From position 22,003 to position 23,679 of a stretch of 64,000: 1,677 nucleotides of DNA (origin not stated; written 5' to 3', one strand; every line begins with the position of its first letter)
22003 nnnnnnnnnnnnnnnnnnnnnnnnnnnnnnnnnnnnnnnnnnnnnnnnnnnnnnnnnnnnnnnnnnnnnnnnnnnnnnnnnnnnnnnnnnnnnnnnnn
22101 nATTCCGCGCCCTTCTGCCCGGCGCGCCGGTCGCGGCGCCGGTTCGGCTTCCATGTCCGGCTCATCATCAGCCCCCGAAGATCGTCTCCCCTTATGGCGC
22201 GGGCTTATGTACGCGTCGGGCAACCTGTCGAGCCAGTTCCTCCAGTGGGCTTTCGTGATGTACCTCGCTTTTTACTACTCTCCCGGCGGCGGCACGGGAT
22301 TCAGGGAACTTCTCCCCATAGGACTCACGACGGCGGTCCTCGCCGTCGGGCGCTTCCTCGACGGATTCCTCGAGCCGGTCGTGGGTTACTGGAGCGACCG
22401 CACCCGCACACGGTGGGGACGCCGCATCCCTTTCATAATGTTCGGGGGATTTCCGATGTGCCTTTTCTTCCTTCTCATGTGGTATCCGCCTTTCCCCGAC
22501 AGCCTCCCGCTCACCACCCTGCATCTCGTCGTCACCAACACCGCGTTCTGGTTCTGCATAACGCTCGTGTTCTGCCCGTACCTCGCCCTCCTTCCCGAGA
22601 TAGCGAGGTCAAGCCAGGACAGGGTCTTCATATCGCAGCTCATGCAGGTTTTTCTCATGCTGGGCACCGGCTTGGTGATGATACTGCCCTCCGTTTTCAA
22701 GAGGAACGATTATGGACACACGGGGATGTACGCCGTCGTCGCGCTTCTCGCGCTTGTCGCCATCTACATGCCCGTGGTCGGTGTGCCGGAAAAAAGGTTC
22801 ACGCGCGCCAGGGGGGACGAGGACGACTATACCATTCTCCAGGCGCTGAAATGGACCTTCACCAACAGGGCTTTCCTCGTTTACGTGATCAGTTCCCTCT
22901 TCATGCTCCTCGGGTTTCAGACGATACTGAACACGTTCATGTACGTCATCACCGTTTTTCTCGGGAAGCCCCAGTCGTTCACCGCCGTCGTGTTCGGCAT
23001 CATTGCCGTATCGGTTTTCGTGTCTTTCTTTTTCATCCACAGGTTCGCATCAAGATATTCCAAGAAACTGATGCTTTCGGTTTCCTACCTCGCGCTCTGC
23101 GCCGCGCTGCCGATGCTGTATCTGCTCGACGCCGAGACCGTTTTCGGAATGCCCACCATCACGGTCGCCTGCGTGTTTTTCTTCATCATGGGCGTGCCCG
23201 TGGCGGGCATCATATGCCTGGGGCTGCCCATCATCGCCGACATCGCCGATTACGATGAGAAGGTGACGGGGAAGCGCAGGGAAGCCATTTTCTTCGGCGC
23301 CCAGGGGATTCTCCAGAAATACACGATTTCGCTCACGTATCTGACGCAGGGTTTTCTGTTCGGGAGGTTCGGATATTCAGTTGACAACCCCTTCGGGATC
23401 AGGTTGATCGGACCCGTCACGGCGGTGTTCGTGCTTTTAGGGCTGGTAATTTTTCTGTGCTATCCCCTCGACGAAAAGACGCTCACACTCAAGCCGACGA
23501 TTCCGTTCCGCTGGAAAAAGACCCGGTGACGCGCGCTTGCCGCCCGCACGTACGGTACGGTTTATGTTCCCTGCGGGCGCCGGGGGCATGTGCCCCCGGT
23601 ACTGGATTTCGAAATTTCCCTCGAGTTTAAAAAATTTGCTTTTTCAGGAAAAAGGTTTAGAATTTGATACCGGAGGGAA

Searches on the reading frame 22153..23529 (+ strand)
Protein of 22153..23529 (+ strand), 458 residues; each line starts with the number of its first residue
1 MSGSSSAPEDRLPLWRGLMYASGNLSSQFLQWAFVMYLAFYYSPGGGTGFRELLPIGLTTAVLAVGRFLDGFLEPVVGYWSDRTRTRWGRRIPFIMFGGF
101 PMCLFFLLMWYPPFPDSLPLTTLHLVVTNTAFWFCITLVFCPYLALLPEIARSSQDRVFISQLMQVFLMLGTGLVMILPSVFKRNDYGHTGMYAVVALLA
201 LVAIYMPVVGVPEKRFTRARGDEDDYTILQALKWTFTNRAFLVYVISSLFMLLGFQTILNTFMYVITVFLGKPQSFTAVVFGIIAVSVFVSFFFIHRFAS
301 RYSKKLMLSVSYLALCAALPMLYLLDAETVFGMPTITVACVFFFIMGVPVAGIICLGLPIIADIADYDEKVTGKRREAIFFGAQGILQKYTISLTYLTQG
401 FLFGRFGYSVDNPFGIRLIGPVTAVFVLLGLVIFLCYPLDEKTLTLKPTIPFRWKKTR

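Call 95: search_protein_families(library=pfam, proteins=[window:22153-23529:+], max_evalue=0.00001)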
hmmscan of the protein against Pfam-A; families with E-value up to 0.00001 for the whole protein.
window:22153-23529:+ (458 aa): 2 families
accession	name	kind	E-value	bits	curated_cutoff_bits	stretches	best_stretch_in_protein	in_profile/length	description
PF13347.12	MFS_2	-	3.5e-53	181.1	27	1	19-441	1-427/427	MFS/sugar transport protein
PF07690.21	MFS_1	-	4.4e-10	39.5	33.4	1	163-365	125-323/347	Major Facilitator Superfamily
